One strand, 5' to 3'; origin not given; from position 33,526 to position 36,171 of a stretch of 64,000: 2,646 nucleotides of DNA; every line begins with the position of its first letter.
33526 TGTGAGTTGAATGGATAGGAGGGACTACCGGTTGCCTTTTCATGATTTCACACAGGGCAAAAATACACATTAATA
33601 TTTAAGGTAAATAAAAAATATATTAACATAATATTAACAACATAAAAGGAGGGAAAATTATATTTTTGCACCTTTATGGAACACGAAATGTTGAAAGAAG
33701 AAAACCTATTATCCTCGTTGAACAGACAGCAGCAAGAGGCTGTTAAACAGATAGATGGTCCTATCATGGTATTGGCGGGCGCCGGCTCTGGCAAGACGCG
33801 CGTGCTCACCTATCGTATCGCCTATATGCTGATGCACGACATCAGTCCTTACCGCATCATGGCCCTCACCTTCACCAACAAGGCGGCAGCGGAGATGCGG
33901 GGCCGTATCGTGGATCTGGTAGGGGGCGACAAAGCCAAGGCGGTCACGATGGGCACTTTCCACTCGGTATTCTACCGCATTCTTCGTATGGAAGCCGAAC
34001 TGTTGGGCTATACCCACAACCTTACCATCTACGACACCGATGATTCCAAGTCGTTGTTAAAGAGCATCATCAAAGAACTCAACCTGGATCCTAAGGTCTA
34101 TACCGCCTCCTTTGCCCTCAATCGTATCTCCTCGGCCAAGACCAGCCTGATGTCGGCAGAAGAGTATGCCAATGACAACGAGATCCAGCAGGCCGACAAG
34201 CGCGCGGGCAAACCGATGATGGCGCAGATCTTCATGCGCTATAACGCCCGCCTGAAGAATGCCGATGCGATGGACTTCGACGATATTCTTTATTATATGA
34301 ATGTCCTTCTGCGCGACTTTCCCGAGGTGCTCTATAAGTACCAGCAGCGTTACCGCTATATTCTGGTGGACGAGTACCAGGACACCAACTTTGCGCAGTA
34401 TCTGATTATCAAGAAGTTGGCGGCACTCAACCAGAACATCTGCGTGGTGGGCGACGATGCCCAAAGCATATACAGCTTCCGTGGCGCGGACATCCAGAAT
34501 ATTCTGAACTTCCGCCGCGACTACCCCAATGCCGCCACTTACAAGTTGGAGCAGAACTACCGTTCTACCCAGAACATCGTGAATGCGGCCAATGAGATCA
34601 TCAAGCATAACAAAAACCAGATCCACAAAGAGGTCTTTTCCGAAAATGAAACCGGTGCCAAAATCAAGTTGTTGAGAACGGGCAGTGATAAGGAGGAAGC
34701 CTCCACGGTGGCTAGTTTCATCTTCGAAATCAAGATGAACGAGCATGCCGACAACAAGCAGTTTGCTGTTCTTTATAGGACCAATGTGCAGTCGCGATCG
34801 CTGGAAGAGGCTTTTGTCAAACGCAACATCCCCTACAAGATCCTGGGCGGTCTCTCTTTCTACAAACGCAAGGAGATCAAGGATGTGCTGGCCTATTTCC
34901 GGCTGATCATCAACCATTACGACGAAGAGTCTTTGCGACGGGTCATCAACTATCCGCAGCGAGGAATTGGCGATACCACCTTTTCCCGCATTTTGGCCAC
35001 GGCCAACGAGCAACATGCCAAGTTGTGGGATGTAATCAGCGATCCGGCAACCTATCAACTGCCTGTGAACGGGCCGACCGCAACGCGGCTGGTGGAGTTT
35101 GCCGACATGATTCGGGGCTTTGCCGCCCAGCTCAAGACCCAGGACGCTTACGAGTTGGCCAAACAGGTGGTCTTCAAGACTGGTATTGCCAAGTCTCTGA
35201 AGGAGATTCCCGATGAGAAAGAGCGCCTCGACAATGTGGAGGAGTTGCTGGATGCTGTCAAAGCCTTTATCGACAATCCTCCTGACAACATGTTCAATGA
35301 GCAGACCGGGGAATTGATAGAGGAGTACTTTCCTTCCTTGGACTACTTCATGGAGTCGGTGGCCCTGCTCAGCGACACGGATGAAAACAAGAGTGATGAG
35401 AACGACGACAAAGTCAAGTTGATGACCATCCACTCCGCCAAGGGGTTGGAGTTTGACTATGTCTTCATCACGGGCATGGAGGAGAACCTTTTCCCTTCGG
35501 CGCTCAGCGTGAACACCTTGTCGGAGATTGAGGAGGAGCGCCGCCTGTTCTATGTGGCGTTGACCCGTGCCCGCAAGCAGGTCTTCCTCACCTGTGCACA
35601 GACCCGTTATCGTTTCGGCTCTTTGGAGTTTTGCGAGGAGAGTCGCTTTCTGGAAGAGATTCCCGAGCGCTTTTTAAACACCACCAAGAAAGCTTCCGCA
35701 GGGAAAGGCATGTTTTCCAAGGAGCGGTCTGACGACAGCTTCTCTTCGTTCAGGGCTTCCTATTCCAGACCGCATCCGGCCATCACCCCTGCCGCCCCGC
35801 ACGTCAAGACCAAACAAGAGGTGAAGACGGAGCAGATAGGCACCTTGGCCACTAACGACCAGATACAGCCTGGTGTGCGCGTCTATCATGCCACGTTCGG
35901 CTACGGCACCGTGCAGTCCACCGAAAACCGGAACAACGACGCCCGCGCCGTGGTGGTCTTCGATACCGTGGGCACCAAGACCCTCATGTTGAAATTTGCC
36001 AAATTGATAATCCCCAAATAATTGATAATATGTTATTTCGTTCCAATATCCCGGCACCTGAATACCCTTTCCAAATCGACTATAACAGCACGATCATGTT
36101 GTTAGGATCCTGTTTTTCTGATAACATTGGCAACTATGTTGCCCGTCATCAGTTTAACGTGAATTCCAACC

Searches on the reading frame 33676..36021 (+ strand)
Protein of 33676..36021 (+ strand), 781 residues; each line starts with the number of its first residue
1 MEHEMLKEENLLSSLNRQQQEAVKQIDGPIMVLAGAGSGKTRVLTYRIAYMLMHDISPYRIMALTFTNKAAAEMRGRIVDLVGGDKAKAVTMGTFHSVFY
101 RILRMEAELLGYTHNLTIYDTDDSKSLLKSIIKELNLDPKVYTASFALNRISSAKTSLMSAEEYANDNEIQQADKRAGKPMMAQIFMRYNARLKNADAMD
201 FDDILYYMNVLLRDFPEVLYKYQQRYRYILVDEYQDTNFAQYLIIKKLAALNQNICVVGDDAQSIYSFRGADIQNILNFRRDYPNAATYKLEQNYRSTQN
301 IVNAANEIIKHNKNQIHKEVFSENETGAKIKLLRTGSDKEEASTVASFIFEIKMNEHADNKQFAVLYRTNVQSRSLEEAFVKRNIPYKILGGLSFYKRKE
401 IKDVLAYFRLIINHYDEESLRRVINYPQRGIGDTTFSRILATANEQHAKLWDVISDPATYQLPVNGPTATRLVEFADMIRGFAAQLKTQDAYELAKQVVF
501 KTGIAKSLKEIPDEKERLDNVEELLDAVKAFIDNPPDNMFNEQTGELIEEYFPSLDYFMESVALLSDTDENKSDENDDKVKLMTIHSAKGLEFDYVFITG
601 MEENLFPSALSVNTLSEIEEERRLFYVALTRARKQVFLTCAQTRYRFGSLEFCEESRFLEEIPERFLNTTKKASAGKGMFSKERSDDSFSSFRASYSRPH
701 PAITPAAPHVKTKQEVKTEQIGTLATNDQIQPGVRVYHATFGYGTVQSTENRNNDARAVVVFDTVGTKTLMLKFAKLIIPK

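Call 9: search_protein_families(library=pfam, proteins=[window:33676-36021:+], max_evalue=0.001)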
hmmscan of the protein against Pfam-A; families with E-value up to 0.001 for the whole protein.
window:33676-36021:+ (781 aa): 8 families
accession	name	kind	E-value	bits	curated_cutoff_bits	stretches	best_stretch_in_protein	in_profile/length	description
PF00580.27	UvrD-helicase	-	4.3e-84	282.8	23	1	15-284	1-271/271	UvrD/REP helicase N-terminal domain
PF13361.12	UvrD_C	-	1.8e-80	271.4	25.6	1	289-642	1-349/350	UvrD-like helicase C-terminal domain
PF13245.12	AAA_19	-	1e-20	74.7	25.1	1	19-269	1-134/134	AAA domain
PF13538.12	UvrD_C_2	-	6.1e-12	45.6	27.4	1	582-638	4-51/52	UvrD-like helicase C-terminal domain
PF01443.25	Viral_helicase1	-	1.6e-09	38.4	21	1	560-637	160-225/228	Viral superfamily 1 RNA helicase core domain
PF13604.12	AAA_30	-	5.1e-07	30.1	27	0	15-76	2-64/191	AAA domain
PF13087.12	AAA_12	-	1.2e-06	28.7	27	0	564-641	124-193/195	AAA domain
PF21196.3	PcrA_UvrD_tudor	-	9.3e-06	25.8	23.9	1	733-775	2-44/48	PcrA/UvrD tudor domain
